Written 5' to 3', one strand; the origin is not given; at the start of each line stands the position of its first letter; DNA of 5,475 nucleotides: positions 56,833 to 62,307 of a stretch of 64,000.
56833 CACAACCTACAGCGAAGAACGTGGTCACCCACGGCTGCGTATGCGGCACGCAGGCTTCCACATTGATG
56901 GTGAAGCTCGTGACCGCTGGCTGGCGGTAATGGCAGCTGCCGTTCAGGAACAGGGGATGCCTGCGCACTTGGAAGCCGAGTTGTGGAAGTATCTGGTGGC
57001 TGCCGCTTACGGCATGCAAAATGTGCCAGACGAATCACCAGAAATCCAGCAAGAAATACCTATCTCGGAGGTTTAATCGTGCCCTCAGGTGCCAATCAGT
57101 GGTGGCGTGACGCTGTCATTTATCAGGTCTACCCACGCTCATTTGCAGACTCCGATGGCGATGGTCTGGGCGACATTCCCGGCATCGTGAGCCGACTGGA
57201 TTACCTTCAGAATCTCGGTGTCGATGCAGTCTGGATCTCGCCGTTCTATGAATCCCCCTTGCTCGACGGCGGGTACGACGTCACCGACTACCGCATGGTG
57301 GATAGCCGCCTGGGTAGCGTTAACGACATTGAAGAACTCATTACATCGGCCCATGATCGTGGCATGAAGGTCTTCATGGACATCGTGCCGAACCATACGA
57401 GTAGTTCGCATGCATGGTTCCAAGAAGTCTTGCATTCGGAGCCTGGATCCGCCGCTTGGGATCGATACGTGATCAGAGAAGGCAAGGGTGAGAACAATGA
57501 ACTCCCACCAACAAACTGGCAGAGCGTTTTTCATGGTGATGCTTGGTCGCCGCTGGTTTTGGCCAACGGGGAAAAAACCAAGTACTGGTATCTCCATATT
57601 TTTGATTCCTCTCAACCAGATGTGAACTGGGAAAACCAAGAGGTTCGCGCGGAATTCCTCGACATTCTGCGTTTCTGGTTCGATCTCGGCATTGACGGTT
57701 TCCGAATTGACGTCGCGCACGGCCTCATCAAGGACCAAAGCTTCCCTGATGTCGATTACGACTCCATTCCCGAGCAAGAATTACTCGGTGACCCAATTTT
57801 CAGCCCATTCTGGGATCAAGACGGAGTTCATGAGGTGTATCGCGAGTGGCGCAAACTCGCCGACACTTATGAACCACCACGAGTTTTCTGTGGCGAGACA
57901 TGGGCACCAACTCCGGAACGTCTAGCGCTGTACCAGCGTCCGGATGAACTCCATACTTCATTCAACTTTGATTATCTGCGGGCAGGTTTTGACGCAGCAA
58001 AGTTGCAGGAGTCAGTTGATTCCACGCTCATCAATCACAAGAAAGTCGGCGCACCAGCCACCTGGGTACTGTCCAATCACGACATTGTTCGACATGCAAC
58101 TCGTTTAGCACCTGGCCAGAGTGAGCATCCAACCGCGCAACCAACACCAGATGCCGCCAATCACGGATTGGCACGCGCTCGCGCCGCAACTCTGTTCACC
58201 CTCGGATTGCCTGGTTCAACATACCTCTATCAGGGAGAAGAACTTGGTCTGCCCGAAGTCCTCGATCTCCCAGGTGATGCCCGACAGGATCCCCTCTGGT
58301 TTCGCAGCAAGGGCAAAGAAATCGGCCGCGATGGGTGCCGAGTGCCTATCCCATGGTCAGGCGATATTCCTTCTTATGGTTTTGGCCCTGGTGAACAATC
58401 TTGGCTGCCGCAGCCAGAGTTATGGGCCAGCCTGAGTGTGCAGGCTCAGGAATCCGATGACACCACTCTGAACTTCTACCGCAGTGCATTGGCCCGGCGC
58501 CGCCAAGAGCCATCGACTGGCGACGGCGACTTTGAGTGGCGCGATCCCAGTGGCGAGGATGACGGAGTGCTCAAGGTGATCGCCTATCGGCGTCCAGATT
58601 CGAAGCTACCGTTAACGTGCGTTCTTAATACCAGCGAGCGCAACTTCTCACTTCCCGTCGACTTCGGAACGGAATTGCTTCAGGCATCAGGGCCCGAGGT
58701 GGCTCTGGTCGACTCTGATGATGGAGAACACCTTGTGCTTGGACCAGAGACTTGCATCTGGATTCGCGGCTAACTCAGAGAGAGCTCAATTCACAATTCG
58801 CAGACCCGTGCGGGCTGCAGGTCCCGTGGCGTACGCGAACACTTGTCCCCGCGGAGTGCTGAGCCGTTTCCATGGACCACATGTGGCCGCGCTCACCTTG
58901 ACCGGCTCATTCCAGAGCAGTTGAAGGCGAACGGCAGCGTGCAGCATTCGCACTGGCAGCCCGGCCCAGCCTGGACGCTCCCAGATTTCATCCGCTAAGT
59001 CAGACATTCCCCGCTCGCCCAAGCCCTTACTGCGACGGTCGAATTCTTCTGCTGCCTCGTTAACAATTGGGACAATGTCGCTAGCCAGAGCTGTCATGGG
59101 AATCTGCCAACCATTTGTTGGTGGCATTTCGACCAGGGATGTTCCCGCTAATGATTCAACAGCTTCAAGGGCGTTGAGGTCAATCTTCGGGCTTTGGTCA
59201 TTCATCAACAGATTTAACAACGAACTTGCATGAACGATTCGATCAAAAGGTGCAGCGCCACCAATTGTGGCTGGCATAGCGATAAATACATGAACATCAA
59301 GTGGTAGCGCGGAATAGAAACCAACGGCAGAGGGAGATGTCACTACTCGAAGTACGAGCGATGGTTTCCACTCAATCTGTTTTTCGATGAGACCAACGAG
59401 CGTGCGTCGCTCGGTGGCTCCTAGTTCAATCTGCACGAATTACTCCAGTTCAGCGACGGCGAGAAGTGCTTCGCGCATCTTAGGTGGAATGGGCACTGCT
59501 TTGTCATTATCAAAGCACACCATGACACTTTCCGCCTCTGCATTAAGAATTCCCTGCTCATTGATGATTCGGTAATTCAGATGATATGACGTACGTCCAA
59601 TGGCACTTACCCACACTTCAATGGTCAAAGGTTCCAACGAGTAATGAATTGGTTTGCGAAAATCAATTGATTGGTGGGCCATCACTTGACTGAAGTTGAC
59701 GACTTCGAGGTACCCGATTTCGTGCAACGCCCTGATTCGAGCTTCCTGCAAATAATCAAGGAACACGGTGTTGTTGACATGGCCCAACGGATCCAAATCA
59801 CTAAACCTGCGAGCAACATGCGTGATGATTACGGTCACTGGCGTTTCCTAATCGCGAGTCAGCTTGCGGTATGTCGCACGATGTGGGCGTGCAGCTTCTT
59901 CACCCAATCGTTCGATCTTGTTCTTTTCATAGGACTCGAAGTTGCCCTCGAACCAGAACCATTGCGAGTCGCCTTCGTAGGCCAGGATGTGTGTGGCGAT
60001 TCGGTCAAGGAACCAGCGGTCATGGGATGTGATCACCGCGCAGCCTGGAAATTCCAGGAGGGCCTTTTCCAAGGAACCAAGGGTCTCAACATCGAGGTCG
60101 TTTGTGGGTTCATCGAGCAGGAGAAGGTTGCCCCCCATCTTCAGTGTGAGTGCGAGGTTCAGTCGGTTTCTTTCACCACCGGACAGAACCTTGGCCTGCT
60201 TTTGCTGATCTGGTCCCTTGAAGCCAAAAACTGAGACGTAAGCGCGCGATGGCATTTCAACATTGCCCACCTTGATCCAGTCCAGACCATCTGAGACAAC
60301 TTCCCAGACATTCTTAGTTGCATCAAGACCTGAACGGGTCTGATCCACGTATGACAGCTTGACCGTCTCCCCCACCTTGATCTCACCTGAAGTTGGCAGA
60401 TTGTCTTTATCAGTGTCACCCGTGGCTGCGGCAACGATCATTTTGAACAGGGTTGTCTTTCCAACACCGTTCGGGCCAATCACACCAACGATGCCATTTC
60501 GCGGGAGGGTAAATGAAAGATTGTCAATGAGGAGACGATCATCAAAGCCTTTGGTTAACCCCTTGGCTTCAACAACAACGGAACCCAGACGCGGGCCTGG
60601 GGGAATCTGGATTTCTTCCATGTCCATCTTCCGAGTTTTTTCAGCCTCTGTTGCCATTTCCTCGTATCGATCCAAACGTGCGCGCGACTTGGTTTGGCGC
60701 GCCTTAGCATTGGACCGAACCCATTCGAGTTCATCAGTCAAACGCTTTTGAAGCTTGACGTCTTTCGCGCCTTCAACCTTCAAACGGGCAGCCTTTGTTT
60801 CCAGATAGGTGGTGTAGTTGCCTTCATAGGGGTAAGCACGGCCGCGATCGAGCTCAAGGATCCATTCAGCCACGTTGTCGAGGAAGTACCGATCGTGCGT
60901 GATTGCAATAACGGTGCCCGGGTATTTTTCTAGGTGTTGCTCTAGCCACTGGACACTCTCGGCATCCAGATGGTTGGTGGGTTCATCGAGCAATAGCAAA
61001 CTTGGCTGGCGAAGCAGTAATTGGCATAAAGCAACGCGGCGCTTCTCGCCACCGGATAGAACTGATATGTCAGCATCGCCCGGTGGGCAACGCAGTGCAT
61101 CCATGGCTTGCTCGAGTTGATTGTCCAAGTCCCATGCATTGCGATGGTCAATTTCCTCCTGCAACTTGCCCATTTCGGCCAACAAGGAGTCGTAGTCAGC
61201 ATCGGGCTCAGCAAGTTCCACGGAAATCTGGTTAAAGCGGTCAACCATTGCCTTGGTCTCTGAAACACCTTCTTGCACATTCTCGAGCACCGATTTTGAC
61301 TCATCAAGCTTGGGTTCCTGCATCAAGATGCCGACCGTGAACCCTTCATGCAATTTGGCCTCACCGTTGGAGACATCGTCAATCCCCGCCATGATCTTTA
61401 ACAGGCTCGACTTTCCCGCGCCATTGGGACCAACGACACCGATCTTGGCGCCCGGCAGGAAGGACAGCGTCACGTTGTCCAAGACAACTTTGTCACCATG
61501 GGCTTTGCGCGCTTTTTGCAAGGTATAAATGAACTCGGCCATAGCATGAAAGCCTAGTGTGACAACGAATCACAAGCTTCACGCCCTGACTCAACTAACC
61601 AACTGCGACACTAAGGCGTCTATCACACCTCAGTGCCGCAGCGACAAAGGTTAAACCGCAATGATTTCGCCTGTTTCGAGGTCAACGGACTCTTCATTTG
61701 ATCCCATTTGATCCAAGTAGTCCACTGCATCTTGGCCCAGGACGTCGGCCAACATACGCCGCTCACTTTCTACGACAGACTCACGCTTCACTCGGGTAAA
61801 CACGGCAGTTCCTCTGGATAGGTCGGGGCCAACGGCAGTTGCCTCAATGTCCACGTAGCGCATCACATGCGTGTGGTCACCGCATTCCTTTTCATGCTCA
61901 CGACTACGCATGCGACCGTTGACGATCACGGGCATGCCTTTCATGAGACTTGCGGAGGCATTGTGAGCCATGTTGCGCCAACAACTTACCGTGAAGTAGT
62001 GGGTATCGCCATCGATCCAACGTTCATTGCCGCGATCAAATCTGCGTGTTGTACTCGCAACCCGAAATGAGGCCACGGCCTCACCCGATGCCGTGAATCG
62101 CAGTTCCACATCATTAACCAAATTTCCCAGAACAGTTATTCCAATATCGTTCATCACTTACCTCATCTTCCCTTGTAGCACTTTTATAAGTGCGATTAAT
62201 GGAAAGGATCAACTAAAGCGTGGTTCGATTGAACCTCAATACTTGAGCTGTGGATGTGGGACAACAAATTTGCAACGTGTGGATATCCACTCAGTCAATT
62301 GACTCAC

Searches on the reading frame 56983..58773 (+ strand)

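Call 37: search_protein_families(library=pfam, proteins=[window:56983-58773:+], max_evalue=0.0001)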
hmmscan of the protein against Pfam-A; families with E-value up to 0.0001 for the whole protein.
window:56983-58773:+ (596 aa): 1 family
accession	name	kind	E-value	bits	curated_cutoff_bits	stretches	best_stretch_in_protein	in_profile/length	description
PF00128.31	Alpha-amylase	-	4.3e-101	339.8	22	1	48-511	1-442/446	Alpha amylase, catalytic domain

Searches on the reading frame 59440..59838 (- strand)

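Call 37: search_protein_families(library=pfam, proteins=[window:59440-59838:-], max_evalue=0.0001)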
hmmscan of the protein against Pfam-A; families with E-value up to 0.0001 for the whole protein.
window:59440-59838:- (132 aa): 4 families
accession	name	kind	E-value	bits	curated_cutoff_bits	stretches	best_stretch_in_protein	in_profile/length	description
PF13279.12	4HBT_2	-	3.4e-22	79.6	25.5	1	11-125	2-122/122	Thioesterase-like superfamily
PF03061.28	4HBT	-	4.7e-11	43.3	20.6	1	19-97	2-76/79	Thioesterase superfamily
PF01643.23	Acyl-ACP_TE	-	9.8e-07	29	23.7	1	37-123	37-129/131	Acyl-ACP thioesterase N-terminal domain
PF20791.3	Acyl-ACP_TE_C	-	1e-05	26.1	21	1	7-103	11-96/101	Acyl-ACP thioesterase C-terminal domain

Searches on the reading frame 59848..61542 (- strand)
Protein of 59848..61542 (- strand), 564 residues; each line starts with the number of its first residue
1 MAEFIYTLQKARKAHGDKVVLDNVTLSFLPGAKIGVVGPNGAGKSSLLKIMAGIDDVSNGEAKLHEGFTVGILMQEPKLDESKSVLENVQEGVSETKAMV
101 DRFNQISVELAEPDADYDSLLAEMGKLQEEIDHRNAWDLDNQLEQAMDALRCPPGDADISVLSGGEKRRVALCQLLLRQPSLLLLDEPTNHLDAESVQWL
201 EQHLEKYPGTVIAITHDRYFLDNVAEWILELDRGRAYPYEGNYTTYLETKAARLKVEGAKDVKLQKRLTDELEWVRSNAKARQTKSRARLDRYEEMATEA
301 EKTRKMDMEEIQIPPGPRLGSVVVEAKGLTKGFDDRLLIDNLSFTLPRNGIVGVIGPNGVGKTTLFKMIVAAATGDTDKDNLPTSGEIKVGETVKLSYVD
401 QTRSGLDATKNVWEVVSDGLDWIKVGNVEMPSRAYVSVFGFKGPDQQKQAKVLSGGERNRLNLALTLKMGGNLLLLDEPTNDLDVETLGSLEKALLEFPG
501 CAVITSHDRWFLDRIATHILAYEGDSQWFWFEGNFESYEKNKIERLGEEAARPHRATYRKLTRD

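Call 37: search_protein_families(library=pfam, proteins=[window:59848-61542:-], max_evalue=0.0001)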
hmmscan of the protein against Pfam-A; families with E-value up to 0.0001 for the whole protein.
window:59848-61542:- (564 aa): 7 families
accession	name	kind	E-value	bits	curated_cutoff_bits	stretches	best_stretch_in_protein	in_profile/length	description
PF00005.33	ABC_tran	-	6.2e-46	156.8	25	2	21-190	1-137/137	ABC transporter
PF13304.12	AAA_21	-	2.5e-16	61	27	0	35-87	3-63/304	AAA domain, putative AbiEii toxin, Type IV TA system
PF12848.13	ABC_tran_Xtn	-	2.2e-13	50.5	25.9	1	229-305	1-82/85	ABC transporter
PF02463.25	SMC_N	-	7e-11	42.4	40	0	130-225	135-206/220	RecF/RecN/SMC N terminal domain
PF13476.12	AAA_23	-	2.7e-08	35.1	27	1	341-385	12-55/201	AAA domain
PF13555.12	AAA_29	-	1.7e-05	24.9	27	0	343-366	16-39/61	P-loop containing region of AAA domain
PF13401.12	AAA_22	-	2.5e-05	25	27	0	349-374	5-30/130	AAA domain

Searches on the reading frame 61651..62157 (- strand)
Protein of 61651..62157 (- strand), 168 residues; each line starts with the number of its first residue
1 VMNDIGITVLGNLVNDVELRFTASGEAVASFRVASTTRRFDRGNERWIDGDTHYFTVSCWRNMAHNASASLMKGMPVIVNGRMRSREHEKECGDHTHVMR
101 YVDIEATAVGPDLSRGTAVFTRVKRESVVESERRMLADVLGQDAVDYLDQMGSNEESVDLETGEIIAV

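Call 37: search_protein_families(library=pfam, proteins=[window:61651-62157:-], max_evalue=0.0001)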
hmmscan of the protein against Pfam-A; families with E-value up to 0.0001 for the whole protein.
window:61651-62157:- (168 aa): 1 family
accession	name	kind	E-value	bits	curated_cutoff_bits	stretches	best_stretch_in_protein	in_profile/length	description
PF00436.31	SSB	-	8.9e-20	71.1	26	1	7-96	4-91/104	Single-strand binding protein family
